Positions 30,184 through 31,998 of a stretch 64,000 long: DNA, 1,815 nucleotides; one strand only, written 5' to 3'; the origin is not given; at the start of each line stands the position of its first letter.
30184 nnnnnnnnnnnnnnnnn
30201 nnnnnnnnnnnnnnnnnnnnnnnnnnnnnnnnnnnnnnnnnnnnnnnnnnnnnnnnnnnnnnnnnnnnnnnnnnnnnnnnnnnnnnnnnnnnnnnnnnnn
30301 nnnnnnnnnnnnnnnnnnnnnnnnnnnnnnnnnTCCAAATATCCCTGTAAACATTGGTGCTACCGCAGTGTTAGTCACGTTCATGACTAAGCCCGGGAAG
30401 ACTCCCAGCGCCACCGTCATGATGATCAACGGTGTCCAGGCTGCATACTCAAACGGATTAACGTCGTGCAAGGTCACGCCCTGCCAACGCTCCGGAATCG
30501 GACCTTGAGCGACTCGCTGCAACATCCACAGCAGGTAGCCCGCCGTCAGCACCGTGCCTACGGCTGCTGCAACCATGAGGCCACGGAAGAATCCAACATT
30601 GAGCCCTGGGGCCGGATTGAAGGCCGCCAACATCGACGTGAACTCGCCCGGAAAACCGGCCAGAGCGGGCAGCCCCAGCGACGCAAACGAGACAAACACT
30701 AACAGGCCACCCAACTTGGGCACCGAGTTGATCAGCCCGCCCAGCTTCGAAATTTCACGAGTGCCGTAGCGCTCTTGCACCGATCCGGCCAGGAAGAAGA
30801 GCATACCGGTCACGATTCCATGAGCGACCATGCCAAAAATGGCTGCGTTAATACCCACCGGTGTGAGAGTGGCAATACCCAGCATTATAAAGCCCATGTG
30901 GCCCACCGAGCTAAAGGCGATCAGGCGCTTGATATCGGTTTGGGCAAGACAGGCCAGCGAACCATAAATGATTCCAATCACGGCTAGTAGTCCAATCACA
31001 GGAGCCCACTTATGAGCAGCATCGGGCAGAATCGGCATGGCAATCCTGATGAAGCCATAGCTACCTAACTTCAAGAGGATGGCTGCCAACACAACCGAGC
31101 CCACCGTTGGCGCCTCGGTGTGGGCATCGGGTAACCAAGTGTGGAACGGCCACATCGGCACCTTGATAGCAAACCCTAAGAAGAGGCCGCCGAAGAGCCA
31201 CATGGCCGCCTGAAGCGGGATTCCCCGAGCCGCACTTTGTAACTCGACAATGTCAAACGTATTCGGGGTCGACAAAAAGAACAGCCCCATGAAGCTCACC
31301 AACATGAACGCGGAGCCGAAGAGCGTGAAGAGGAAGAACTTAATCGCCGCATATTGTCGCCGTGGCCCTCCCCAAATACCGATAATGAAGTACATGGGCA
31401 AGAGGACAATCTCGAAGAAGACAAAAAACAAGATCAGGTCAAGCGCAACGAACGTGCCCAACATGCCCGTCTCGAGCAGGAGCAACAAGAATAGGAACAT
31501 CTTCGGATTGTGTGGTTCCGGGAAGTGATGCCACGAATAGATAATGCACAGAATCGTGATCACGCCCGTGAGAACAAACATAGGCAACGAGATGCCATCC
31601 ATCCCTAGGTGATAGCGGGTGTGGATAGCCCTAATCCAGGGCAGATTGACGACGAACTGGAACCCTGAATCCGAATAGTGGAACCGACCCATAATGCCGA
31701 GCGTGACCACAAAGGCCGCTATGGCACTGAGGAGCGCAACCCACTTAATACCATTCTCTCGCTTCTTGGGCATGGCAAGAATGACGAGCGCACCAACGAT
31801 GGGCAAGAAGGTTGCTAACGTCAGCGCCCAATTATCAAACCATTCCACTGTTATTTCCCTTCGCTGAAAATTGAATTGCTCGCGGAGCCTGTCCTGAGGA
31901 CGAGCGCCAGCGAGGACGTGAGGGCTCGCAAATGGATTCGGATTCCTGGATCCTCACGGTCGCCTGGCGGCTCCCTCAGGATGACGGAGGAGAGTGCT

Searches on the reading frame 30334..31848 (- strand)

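Call 22: search_protein_families(library=pfam, proteins=[window:30334-31848:-], max_evalue=0.001)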
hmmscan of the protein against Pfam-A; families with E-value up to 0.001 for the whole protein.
window:30334-31848:- (505 aa): 2 families
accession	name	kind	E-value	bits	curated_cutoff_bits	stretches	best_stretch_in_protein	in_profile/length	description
PF00361.26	Proton_antipo_M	-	2.7e-75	253.8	21.5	1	135-416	1-282/294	NADH:quinone oxidoreductase/Mrp antiporter, TM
PF01059.23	Oxidored_q5_N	-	3.6e-06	27.5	22.7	1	73-127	49-105/110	NADH-ubiquinone oxidoreductase chain 4, amino terminus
